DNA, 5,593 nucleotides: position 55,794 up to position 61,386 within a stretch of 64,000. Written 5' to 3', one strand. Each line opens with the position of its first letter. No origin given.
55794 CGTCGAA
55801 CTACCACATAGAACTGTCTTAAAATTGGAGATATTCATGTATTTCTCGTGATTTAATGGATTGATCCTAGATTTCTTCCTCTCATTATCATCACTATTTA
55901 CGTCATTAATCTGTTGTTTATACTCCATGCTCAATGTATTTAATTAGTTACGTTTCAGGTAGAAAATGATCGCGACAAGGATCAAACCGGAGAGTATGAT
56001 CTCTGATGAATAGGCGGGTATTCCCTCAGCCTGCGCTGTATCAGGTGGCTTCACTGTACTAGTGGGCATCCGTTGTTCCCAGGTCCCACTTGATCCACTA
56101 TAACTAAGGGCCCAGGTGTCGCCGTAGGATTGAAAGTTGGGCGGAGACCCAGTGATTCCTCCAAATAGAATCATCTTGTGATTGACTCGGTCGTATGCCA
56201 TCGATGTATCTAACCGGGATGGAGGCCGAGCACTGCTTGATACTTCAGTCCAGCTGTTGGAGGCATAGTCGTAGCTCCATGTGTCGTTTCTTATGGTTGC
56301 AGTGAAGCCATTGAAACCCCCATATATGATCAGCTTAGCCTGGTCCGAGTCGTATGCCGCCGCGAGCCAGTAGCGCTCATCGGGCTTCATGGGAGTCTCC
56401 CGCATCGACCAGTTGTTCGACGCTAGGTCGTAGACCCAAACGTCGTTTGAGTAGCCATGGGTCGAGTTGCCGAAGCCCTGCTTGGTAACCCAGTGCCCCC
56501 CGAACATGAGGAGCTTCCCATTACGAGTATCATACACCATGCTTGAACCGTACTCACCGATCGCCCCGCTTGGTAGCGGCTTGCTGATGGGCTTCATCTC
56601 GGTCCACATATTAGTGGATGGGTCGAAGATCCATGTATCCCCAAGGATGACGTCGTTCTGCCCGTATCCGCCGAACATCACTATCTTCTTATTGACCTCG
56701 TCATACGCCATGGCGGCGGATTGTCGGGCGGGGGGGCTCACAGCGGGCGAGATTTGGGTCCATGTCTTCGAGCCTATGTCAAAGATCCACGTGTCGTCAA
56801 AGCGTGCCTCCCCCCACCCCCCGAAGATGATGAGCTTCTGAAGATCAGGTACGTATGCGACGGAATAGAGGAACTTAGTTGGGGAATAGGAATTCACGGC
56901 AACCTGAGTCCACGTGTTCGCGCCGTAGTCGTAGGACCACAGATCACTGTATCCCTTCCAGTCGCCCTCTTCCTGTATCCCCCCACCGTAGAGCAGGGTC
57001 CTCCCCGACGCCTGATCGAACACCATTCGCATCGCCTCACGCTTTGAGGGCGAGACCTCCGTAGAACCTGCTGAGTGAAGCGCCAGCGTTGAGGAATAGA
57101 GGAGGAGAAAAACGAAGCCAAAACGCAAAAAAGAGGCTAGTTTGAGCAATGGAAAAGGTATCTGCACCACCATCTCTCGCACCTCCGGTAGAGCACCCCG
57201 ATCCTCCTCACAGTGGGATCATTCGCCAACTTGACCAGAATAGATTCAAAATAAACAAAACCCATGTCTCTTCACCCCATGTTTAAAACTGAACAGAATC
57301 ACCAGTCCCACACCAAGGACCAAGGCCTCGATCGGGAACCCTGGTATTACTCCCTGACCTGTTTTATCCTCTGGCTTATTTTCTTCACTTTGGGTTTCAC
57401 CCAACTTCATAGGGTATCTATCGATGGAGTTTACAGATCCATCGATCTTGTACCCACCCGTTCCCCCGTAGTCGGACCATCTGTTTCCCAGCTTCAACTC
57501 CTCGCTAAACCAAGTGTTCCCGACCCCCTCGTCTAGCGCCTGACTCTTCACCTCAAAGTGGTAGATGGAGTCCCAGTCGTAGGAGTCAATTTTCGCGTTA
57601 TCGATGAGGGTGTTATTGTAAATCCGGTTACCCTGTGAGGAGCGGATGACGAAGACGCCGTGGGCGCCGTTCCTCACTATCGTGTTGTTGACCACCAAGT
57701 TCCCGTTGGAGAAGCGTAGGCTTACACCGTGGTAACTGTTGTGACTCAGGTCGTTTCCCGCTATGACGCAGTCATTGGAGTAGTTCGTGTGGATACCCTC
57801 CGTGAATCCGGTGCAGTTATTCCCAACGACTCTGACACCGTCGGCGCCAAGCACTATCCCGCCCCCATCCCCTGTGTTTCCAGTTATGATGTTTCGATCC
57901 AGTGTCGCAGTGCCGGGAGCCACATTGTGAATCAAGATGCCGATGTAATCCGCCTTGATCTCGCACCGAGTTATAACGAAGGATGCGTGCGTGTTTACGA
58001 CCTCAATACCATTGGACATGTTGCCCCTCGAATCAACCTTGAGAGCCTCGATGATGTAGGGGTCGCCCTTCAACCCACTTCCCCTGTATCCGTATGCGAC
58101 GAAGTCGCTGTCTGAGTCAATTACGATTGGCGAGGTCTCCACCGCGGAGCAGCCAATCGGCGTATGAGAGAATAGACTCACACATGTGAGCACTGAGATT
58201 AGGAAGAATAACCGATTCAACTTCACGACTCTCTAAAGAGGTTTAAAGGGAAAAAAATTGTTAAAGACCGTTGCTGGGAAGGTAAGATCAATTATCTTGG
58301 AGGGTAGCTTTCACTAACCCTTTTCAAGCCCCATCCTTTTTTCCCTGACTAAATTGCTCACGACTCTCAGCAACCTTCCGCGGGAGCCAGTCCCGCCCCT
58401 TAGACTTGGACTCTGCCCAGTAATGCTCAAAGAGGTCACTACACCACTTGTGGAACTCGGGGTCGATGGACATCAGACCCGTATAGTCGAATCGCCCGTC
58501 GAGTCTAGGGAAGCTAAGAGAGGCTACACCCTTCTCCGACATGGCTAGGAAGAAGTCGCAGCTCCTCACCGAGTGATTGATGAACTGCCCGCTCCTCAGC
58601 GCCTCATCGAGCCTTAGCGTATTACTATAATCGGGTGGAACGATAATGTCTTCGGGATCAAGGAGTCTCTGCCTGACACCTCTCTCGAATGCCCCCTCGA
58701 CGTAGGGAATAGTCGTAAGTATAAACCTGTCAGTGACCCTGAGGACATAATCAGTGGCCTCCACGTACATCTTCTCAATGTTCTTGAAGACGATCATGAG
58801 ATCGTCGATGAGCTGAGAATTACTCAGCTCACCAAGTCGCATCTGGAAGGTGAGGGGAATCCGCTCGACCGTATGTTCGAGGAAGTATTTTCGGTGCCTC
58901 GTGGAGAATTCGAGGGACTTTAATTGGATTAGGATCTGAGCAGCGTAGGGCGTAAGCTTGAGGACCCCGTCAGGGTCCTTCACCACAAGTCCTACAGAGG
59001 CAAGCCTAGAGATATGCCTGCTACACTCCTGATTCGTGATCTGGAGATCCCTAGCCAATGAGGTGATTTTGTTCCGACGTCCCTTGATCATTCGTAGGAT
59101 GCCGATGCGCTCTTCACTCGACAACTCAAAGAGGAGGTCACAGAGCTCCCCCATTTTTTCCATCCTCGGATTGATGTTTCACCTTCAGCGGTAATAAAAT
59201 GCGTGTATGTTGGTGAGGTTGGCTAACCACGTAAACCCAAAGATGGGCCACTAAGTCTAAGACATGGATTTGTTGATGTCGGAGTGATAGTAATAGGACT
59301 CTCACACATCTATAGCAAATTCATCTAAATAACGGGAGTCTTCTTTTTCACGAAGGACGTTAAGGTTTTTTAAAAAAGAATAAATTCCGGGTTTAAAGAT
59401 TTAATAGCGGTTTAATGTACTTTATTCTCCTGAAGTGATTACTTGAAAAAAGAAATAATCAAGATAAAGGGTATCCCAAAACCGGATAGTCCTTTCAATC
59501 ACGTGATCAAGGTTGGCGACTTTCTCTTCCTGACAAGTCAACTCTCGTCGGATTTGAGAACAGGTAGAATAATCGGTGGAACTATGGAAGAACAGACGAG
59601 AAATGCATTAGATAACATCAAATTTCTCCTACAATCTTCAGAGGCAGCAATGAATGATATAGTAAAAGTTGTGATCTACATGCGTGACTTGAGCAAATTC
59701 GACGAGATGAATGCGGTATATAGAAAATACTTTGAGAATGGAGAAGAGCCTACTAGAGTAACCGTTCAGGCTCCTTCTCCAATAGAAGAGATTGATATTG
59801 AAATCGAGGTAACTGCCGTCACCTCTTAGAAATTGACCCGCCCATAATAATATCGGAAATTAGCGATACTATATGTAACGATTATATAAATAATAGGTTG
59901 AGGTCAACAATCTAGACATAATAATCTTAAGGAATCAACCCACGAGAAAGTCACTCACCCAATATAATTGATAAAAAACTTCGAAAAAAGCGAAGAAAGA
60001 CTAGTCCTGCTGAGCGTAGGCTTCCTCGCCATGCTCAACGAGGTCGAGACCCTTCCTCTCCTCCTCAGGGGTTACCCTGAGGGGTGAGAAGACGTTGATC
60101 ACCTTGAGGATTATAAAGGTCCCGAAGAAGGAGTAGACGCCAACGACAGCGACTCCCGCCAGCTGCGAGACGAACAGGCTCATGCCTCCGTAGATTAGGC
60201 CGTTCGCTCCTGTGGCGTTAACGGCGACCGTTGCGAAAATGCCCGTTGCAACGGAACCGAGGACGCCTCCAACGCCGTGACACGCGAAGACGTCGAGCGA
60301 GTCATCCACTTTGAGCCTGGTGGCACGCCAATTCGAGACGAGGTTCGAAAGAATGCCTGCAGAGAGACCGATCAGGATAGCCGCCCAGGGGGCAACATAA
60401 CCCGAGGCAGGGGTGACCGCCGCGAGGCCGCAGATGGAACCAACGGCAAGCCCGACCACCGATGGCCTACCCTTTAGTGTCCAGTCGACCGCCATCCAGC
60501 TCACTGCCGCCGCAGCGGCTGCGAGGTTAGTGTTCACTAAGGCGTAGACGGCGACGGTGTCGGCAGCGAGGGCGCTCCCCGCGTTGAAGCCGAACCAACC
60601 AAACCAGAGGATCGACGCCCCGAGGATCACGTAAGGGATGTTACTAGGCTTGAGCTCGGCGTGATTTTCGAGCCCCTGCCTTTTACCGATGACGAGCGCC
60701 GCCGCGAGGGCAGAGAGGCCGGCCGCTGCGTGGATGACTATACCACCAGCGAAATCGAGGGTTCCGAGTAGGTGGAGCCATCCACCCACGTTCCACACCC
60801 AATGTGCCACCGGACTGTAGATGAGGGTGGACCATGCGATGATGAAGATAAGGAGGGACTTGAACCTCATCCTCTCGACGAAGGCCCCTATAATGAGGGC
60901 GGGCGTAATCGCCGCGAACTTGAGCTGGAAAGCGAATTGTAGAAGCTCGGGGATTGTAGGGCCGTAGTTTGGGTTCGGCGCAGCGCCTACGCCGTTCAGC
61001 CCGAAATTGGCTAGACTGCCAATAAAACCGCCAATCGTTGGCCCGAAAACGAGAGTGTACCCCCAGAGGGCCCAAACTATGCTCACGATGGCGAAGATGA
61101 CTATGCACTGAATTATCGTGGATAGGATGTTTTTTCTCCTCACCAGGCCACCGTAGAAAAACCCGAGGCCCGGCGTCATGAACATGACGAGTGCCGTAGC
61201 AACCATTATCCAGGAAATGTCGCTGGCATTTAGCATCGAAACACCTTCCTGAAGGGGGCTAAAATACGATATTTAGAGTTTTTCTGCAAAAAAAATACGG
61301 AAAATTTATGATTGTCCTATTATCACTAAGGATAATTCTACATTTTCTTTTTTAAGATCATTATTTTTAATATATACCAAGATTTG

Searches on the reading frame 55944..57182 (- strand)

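Call 24: search_protein_families(library=pfam, proteins=[window:55944-57182:-], max_evalue=0.001)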
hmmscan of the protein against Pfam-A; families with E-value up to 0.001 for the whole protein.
window:55944-57182:- (412 aa): 9 families
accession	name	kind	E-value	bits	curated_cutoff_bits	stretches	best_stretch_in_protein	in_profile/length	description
PF24681.1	Kelch_KLHDC2_KLHL20_DRC7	-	1.5e-53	181.8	50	3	33-229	36-221/221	KLHDC2/KLHL20/DRC7 Kelch-repeats domain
PF24981.1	Beta-prop_ATRN-LZTR1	-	4.8e-40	138.1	50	2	41-293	33-283/289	Attractin/LZTR1 beta-propeller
PF13418.12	Kelch_4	-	6.9e-38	128.8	21.6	4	152-205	1-49/49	Galactose oxidase, central domain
PF13415.12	Kelch_3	-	7.5e-36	122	22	3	116-161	3-48/48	Galactose oxidase, central domain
PF07646.21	Kelch_2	-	5.6e-23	80.1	21.3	2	157-199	4-47/48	Kelch motif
PF13964.12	Kelch_6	-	6.1e-23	80.4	25.3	2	107-147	6-46/50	Kelch motif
PF01344.31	Kelch_1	-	1.3e-22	79.4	20.1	2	283-316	13-44/46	Kelch motif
PF13854.13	Kelch_HCF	-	1.5e-15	57.7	113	2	110-173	193-258/345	Host cell factor, Kelch-repeats domain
PF25210.1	Kelch_FKB95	-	6.6e-06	26.4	70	0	109-264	37-168/268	FKB95, Kelch-repeats domain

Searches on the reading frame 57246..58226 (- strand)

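Call 24: search_protein_families(library=pfam, proteins=[window:57246-58226:-], max_evalue=0.001)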
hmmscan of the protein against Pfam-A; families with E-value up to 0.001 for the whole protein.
window:57246-58226:- (326 aa): 2 families
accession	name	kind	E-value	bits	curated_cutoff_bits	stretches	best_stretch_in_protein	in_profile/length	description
PF05048.19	NosD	-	1.3e-18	67.7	23.6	1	36-255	5-212/212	Periplasmic copper-binding protein (NosD)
PF13229.12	Beta_helix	-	1.9e-16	60.5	25.9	1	67-207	19-158/158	Right handed beta helix region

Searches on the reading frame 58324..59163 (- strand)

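Call 24: search_protein_families(library=pfam, proteins=[window:58324-59163:-], max_evalue=0.001)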
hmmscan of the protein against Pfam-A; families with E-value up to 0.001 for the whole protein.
window:58324-59163:- (279 aa): 2 families
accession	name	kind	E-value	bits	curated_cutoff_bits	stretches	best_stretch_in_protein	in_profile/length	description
PF08350.17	FilR1_middle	-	1.3e-06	28.9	27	1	136-250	14-127/128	Methanogenesis regulatory protein FilR1, middle domain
PF12840.13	HTH_20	-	7.4e-05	23.1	27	1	14-61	1-49/51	Helix-turn-helix domain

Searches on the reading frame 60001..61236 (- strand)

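Call 24: search_protein_families(library=pfam, proteins=[window:60001-61236:-], max_evalue=0.001)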
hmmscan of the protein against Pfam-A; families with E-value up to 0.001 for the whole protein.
window:60001-61236:- (411 aa): 1 family
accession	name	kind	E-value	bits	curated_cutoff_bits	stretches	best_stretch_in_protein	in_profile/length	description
PF00909.26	Ammonium_transp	-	4.4e-126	421.3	23.2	1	9-407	2-399/399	Ammonium Transporter Family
